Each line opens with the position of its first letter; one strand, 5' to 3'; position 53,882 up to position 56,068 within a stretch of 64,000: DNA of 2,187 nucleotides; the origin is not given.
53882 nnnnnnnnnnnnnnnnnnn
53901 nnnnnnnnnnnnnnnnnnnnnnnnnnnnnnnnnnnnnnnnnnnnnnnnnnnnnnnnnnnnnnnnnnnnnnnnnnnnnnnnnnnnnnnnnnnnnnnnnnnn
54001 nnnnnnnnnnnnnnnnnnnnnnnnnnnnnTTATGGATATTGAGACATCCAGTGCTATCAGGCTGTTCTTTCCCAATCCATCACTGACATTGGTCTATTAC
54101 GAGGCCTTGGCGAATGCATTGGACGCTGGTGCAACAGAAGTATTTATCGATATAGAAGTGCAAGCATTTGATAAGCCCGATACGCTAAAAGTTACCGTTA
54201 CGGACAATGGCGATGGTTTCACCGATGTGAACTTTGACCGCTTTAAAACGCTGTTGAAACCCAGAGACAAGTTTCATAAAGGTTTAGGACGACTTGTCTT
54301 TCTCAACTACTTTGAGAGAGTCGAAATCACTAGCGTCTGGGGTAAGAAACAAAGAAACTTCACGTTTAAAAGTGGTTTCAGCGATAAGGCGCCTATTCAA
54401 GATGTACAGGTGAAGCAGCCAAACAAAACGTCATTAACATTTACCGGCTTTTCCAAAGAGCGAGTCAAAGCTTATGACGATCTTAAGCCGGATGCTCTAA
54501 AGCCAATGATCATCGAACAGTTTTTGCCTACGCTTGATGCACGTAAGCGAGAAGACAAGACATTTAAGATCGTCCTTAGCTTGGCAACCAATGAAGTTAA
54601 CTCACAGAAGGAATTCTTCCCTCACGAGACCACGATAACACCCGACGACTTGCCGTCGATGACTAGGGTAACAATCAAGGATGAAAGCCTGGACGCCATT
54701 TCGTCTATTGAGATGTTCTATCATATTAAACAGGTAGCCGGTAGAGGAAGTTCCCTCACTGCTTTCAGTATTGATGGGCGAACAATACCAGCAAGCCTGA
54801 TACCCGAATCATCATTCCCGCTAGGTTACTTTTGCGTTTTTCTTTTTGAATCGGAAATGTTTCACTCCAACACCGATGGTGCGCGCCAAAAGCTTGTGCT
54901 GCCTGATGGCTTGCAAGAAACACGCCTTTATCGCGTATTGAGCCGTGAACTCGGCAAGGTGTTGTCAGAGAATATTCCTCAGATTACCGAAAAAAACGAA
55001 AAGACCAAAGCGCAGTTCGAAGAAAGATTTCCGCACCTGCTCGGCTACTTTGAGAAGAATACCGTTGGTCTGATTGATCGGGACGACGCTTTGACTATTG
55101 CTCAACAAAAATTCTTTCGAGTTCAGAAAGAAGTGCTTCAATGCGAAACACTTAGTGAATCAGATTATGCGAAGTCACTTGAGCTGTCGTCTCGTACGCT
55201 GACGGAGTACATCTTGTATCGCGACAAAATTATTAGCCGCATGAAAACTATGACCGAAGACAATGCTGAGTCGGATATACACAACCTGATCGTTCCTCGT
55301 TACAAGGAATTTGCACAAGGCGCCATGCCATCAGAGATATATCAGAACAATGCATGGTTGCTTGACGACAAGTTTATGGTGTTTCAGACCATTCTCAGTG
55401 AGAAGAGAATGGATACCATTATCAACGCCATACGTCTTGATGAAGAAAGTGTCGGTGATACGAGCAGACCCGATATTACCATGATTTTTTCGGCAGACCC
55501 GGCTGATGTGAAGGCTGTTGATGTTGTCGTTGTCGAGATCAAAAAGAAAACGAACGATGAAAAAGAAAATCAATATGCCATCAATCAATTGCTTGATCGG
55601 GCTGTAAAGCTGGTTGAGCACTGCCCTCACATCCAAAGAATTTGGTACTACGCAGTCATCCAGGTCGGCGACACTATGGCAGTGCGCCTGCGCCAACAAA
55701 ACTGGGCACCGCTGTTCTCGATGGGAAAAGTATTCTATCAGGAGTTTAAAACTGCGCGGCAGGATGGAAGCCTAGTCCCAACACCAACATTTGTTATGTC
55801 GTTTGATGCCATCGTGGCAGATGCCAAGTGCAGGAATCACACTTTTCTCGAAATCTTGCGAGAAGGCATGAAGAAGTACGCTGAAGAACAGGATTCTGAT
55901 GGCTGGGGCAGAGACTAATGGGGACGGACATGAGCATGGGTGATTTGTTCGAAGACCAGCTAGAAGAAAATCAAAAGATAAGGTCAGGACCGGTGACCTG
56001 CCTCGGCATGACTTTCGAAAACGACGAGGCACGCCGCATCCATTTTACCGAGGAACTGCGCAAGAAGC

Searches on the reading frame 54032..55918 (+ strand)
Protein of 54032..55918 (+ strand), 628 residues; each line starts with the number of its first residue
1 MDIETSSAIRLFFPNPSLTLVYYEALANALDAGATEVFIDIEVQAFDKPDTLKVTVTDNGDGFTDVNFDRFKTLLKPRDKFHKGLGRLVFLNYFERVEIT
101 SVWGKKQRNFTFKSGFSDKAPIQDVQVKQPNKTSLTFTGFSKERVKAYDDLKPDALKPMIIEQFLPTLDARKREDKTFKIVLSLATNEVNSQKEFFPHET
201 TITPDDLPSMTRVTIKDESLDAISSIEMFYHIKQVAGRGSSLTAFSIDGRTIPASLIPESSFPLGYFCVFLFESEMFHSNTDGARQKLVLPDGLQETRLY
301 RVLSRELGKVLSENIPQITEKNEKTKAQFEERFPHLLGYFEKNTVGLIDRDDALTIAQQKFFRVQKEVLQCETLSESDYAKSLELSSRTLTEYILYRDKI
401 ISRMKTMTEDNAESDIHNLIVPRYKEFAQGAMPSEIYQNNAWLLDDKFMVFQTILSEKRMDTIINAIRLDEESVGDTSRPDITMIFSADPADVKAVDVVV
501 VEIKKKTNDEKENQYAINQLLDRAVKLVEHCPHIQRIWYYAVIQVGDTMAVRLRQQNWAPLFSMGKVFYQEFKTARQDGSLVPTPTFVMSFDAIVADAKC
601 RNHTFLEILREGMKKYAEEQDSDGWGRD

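Call 5: search_protein_families(library=pfam, proteins=[window:54032-55918:+], max_evalue=0.01)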
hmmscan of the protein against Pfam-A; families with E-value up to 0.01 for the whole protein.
window:54032-55918:+ (628 aa): 3 families
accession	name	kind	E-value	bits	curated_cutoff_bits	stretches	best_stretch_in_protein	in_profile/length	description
PF02518.31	HATPase_c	-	4.7e-07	30.7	26.4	1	17-87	5-77/111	Histidine kinase-, DNA gyrase B-, and HSP90-like ATPase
PF13589.12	HATPase_c_3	-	2.5e-05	24.7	25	1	23-112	8-103/137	Histidine kinase-, DNA gyrase B-, and HSP90-like ATPase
PF13581.12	HATPase_c_2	-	0.0019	18.7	27.4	1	19-101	33-116/127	Histidine kinase-like ATPase domain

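Call 6: search_protein_families(library=padloc, proteins=[window:54032-55918:+], max_evalue=0.01)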
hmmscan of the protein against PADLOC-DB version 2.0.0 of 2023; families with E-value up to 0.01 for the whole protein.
window:54032-55918:+ (628 aa): 0 families

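Call 7: search_protein_families(library=ncbifam, proteins=[window:54032-55918:+], max_evalue=0.1)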
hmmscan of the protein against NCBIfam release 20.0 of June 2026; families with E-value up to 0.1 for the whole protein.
window:54032-55918:+ (628 aa): 8 families
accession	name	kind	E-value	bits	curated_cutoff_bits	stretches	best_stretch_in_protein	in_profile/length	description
TIGR00585.2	mutl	equivalog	0.00011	21.3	180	1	26-65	29-63/555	DNA mismatch repair endonuclease MutL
TIGR01925.2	spIIAB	equivalog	0.00038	20.4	135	1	23-105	43-126/137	anti-sigma F factor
NF047794.1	HisKinPtgB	equivalog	0.0025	16.2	1000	1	22-77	560-610/656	two-component system sensor histidine kinase PgtB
NF050001.1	restrict_BbrUII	equivalog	0.0077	14.8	550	1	21-66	24-62/659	BbrUII/HgiDII family restriction enzyme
NF000951.0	PRK00095.2-1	equivalog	0.011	14.4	391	1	17-67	24-68/559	DNA mismatch repair endonuclease MutL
NF047352.1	P_loop_sacsin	domain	0.014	15.8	50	1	22-73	4-47/80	sacsin N-terminal ATP-binding-like domain-containing protein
NF011439.0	PRK14868.1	equivalog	0.058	11.5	1310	0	23-71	52-101/795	DNA topoisomerase VI subunit B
NF040750.1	tetrathio_HK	equivalog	0.071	11.6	750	1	4-69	443-504/555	tetrathionate respiration histidine kinase TtrS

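Call 8: search_protein_families(library=phrogs, proteins=[window:54032-55918:+], max_evalue=0.1)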
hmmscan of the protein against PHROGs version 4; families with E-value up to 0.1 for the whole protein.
window:54032-55918:+ (628 aa): 1 family
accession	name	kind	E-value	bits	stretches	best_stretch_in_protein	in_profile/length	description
phrog_6203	-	unknown function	3.1e-11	43.6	2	17-66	25-68/644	-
